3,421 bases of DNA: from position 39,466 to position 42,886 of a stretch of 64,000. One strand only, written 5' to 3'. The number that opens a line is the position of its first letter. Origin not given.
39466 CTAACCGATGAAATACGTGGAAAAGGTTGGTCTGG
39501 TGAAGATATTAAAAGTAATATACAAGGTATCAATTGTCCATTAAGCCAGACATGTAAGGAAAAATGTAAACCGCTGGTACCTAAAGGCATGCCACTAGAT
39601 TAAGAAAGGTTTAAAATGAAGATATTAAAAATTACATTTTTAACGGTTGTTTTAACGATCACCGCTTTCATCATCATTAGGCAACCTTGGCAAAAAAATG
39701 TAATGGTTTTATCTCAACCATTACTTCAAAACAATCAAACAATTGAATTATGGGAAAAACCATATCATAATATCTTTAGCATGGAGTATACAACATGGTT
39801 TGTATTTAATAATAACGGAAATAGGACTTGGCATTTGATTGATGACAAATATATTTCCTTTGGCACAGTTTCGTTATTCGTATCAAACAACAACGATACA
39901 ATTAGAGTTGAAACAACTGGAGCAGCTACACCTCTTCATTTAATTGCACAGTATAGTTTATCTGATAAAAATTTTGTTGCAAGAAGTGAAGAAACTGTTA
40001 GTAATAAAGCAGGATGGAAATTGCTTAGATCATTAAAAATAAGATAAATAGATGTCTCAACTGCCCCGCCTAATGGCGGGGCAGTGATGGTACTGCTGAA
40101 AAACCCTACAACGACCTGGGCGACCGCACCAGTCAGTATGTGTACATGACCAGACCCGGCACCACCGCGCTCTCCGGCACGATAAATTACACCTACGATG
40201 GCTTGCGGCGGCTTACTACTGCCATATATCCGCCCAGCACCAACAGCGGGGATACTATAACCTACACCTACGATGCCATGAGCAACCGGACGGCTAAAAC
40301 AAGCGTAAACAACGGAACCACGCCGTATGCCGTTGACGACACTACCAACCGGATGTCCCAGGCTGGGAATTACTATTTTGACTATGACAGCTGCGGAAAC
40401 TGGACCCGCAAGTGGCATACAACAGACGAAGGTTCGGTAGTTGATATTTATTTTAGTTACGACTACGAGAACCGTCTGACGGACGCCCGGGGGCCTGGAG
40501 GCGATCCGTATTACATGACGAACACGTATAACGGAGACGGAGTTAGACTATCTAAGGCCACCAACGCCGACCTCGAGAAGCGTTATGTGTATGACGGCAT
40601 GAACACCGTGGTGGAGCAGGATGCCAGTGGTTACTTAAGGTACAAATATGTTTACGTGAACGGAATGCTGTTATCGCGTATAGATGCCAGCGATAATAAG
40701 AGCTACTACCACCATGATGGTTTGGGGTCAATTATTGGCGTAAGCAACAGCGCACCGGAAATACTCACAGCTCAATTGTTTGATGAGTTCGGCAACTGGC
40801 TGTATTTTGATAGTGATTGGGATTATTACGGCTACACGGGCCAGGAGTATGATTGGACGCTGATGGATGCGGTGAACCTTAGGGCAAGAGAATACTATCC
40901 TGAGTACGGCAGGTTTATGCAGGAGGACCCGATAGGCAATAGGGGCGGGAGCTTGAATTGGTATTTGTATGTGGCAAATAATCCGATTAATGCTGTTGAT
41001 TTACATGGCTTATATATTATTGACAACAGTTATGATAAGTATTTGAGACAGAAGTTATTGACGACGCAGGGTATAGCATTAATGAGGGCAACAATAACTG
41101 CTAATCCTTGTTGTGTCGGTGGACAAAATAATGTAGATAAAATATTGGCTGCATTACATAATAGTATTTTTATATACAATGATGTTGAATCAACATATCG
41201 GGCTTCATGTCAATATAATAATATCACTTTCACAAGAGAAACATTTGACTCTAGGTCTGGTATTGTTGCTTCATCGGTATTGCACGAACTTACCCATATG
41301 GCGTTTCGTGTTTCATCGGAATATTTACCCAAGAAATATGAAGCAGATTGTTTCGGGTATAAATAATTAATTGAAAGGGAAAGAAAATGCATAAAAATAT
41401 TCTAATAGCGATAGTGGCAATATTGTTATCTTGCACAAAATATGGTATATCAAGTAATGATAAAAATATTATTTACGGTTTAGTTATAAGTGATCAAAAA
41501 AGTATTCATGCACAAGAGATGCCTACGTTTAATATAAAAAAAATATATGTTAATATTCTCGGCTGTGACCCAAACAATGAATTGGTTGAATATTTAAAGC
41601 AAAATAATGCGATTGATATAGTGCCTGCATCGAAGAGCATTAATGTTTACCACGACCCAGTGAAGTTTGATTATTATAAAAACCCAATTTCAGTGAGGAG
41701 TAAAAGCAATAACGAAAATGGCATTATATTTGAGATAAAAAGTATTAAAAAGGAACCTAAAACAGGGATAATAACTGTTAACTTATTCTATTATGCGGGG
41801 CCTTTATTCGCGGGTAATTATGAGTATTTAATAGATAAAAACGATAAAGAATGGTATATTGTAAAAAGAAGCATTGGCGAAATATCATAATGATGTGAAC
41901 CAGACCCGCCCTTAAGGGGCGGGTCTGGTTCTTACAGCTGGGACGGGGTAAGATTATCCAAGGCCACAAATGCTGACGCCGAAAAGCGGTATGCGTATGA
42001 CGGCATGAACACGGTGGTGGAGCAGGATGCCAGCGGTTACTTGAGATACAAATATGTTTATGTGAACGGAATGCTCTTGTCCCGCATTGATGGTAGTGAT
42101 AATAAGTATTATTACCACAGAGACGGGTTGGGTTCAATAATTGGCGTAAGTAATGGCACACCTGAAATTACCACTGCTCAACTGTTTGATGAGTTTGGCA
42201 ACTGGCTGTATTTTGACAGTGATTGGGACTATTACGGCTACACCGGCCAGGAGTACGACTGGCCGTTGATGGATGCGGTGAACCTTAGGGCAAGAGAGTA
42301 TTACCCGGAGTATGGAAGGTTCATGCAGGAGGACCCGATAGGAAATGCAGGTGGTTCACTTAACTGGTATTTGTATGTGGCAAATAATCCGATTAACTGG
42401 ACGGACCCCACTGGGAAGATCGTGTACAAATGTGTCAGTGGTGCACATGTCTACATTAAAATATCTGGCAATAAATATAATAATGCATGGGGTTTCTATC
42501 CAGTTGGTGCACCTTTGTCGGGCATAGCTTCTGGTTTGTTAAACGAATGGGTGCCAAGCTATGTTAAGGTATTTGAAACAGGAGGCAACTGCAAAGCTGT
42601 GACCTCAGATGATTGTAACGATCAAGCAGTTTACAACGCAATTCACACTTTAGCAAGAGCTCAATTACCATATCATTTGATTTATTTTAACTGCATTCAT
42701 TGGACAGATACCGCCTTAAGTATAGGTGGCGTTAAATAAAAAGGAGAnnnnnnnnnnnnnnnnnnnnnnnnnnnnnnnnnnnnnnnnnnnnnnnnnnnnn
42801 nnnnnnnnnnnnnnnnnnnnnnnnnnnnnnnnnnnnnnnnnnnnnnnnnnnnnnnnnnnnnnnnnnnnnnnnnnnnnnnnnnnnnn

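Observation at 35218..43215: RHS polymorphic toxin locus with one full-length gene and two displaced C-terminal toxin/immunity cassettes, each bounded by a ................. hairpin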

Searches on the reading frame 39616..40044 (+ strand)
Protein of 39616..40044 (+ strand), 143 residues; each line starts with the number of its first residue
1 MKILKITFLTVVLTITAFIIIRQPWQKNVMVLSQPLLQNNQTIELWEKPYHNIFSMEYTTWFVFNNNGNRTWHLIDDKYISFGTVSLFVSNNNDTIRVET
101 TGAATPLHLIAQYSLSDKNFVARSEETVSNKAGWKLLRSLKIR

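Call 9: search_protein_families(library=pfam, max_evalue=0.1, proteins=[window:39616-40044:+])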
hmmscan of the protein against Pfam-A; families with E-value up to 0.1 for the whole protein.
window:39616-40044:+ (143 aa): 0 families

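Call 10: search_protein_families(library=pfam, max_evalue=10, proteins=[window:39616-40044:+])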
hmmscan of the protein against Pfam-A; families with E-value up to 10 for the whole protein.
window:39616-40044:+ (143 aa): 0 families

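Call 11: search_protein_families(library=ncbifam, max_evalue=1, proteins=[window:39616-40044:+])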
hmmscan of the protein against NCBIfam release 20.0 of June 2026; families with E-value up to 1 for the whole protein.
window:39616-40044:+ (143 aa): 1 family
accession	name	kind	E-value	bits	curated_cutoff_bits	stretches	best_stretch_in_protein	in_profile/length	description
TIGR03746.1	conj_TIGR03746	equivalog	0.0026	17.3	137.25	1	5-65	16-76/202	PFL_4703 family integrating conjugative element protein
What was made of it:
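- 39616..40047 (+): imm0: candidate immunity protein, 143 aa. It has an N-terminal TM anchor plus a domain of about 115 aa and no cysteines. No Pfam or NCBIfam family (calls 9-11).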

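Call 33: find_encoding_contigs(protein=window:39616-40044:+, flank=10000, max_places=4)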
Protein window:39616-40044:+ (143 aa): 1 contig read that carries it; 1 place shown.
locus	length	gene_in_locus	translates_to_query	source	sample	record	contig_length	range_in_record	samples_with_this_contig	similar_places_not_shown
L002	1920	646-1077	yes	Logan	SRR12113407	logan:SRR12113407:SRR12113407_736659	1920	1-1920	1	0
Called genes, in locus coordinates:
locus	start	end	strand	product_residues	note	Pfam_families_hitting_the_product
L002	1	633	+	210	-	?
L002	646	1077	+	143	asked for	-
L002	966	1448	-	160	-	-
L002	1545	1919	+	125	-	?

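Call 78: search_protein_families(library=padloc, max_evalue=0.01, proteins=[window:39616-40044:+])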
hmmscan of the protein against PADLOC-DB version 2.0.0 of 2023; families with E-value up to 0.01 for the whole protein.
window:39616-40044:+ (143 aa): 0 families

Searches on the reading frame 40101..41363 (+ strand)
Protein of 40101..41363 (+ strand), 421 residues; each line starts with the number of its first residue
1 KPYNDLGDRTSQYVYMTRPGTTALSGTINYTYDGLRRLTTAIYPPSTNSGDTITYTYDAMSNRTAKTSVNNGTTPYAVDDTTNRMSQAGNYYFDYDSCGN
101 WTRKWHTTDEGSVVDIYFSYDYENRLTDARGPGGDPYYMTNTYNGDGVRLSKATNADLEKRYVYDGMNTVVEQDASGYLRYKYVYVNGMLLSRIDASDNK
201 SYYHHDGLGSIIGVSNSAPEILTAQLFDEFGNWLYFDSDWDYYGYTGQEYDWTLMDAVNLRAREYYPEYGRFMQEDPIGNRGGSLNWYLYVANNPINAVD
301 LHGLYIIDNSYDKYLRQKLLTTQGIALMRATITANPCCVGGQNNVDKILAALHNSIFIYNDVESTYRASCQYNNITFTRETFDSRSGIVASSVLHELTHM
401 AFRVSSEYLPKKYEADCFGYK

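Call 9: search_protein_families(library=pfam, max_evalue=0.1, proteins=[window:40101-41363:+])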
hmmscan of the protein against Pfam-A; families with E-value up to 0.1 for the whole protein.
window:40101-41363:+ (421 aa): 1 family
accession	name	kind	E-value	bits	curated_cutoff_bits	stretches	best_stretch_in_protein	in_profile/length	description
PF05593.20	RHS_repeat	-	0.00012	22.8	22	1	48-70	13-35/38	RHS Repeat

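Call 11: search_protein_families(library=ncbifam, max_evalue=1, proteins=[window:40101-41363:+])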
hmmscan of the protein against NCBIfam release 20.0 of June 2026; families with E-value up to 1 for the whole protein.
window:40101-41363:+ (421 aa): 3 families
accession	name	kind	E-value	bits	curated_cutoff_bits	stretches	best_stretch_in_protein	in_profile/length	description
TIGR03696.1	Rhs_assc_core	domain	1.6e-15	57.4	32.5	1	230-304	4-76/76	RHS repeat-associated core domain-containing protein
NF010563.0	PRK13958.1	equivalog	0.08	12.4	234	1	232-258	124-150/210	phosphoribosylanthranilate isomerase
TIGR01643.1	YD_repeat_2x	repeat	0.083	13.4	15.8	1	48-75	13-40/42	YD repeat-containing protein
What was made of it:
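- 40074..41366 (+): Orphan cassette 1: a start-less RHS core stub (about 40101-41012, 304 aa, ending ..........) followed by tip 1 (41013-41363, 117 aa; HELTH at 41283-41297). TIGR03696 57.4 bits (call 11).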

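Call 78: search_protein_families(library=padloc, max_evalue=0.01, proteins=[window:40101-41363:+])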
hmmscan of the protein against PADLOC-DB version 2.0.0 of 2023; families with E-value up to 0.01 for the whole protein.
window:40101-41363:+ (421 aa): 0 families

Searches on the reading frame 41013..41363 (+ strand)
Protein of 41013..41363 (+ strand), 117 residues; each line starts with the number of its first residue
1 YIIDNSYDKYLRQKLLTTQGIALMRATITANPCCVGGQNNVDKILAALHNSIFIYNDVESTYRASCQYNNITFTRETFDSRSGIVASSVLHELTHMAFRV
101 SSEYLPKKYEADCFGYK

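Call 10: search_protein_families(library=pfam, max_evalue=10, proteins=[window:41013-41363:+])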
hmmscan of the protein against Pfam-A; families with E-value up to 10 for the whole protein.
seq(117 aa): 0 families

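Call 19: search_solved_structures(query=window:41013-41363:+, max_evalue=10, show_alignments=2)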
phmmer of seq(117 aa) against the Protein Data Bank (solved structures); distinct sequences matched with E-value up to 10: 1.
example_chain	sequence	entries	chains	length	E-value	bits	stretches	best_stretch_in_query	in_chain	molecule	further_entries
5j46_A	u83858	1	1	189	1.4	12.3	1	54-106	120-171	Peptide deformylase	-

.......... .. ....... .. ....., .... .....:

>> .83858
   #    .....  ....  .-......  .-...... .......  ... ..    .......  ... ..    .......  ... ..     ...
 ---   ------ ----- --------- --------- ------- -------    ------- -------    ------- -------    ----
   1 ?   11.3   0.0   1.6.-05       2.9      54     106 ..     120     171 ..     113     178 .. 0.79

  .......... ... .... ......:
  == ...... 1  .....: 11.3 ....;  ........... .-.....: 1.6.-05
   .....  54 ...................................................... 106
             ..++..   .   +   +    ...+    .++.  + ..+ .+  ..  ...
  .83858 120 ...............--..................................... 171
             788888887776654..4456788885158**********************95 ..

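Call 22: find_homologous_proteins(query=window:41013-41363:+, max_evalue=0.01)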
Query seq(117 aa): 3 candidates shared short words with the query, none scored E <= 0.01.

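Call 38: search_protein_representatives(protein=window:41013-41363:+)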
Query: 117 residues. Proteins with E-value up to 0.001 (for the whole library): 0; up to 1e-10: 0; up to 1e-30: 0. The best 0 are listed.
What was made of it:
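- Tried and rejected: There was not even a self-hit, apparently because the start-less orphan is not a called protein in the collection (call 38).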

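Call 62: predict_structure(protein=window:41013-41363:+)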
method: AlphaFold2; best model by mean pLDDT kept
length: 117 residues; sequences in the alignment: 1
mean_pLDDT: 39.1   pTM: 0.29
mean pLDDT of the five models: 39.1, 35.8, 33.2, 29.9, 28.5
residues with pLDDT >= 90: 0; 70-90: 0; 50-70: 4; < 50: 113
segments of 3 or more residues with pLDDT < 50: 1-16, 18-20, 26-117
pLDDT, mean of each block of 10 residues (from residue 1): 37 49 49 44 47 32 30 30 32 46 40 32
secondary structure, 60 per line:
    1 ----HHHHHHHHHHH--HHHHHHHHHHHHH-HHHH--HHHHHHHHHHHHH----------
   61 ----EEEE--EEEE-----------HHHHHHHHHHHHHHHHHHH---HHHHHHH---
elements in order: H5-15 H18-30 H32-35 H38-50 E65-68 E71-74 H86-104 H108-114
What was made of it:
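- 40074..41366 (+): AF2 pLDDT 39 (call 62).
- On Zincin metallopeptidase (tip 1): The AF2 pLDDT of 39 leaves the fold untestable (call 62).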

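Call 96: find_related_loci(query=window:41013-41363:+, collection=viral_contigs, flank=5000)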
Query window:41013-41363:+ (117 aa) in viral_contigs; peptide patterns used: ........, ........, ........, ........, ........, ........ (x = any residue, [..] = any of these).
16 stretches matched a pattern, but none encodes a relative of the query by tblastn (E <= 1e-3).
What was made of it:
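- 40074..41366 (+): Tip 1 has no homologue (calls 10, 19, 22, 38, 96).
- On Zincin metallopeptidase (tip 1): No homologue was found (calls 22, 38, 96).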

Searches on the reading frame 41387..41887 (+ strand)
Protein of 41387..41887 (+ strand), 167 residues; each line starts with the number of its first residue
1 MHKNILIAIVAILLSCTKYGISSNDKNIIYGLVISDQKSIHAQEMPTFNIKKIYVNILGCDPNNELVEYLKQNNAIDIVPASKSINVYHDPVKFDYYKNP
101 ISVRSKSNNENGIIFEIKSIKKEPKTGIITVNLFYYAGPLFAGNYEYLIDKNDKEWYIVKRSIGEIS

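Call 9: search_protein_families(library=pfam, max_evalue=0.1, proteins=[window:41387-41887:+])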
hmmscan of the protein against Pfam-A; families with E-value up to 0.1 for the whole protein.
window:41387-41887:+ (167 aa): 0 families

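Call 10: search_protein_families(library=pfam, max_evalue=10, proteins=[window:41387-41887:+])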
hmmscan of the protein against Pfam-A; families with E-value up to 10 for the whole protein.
window:41387-41887:+ (167 aa): 0 families

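Call 11: search_protein_families(library=ncbifam, max_evalue=1, proteins=[window:41387-41887:+])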
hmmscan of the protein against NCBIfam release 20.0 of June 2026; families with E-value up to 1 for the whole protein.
window:41387-41887:+ (167 aa): 1 family
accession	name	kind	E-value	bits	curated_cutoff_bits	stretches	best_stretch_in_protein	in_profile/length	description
NF047716.1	LIC10260_fam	subfamily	0.024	14.7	100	1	8-74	6-71/109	LIC10260 family lipoprotein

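Call 78: search_protein_families(library=padloc, max_evalue=0.01, proteins=[window:41387-41887:+])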
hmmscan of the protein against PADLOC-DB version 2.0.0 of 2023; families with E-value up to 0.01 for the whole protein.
window:41387-41887:+ (167 aa): 0 families

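Call 91: find_encoding_contigs(protein=window:41387-41887:+, flank=6000, max_places=4)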
Protein window:41387-41887:+ (167 aa): 1 contig read that carries it; 1 place shown.
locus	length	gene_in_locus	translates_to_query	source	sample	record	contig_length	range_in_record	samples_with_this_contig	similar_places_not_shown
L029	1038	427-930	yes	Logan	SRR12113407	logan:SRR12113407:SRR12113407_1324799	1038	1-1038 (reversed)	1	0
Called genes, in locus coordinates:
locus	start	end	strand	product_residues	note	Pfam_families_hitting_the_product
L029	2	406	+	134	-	?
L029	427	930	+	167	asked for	-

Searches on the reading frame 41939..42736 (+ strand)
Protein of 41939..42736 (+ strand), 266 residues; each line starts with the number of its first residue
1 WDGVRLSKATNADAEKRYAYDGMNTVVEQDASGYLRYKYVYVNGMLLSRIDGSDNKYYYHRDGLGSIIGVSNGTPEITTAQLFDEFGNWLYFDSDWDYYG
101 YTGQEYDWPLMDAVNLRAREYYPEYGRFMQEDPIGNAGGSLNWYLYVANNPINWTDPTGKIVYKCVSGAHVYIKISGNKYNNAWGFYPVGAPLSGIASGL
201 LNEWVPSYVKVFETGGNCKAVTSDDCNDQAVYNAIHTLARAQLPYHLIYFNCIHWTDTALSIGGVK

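Call 9: search_protein_families(library=pfam, max_evalue=0.1, proteins=[window:41939-42736:+])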
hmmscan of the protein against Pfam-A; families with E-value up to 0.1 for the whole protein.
window:41939-42736:+ (266 aa): 0 families

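Call 11: search_protein_families(library=ncbifam, max_evalue=1, proteins=[window:41939-42736:+])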
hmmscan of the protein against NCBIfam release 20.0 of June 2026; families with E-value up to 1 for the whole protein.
window:41939-42736:+ (266 aa): 2 families
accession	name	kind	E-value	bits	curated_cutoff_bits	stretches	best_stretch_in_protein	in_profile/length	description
TIGR03696.1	Rhs_assc_core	domain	1.7e-17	63.7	32.5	1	85-159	3-75/76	RHS repeat-associated core domain-containing protein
NF041261.1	RHS_core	equivalog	0.019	12.7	2000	1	57-159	1158-1260/1261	RHS element core protein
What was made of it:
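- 41894..42739 (+): Orphan cassette 2: a start-less RHS core stub (41933-42415, 159 aa, ending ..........) followed by tip 2 (42416-42736, 107 aa; His11 at 42446-42448, Cys93 at 42692-42694). TIGR03696 63.7 bits (call 11).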

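Call 78: search_protein_families(library=padloc, max_evalue=0.01, proteins=[window:41939-42736:+])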
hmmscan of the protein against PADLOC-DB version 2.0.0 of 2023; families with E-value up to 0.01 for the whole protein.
window:41939-42736:+ (266 aa): 0 families
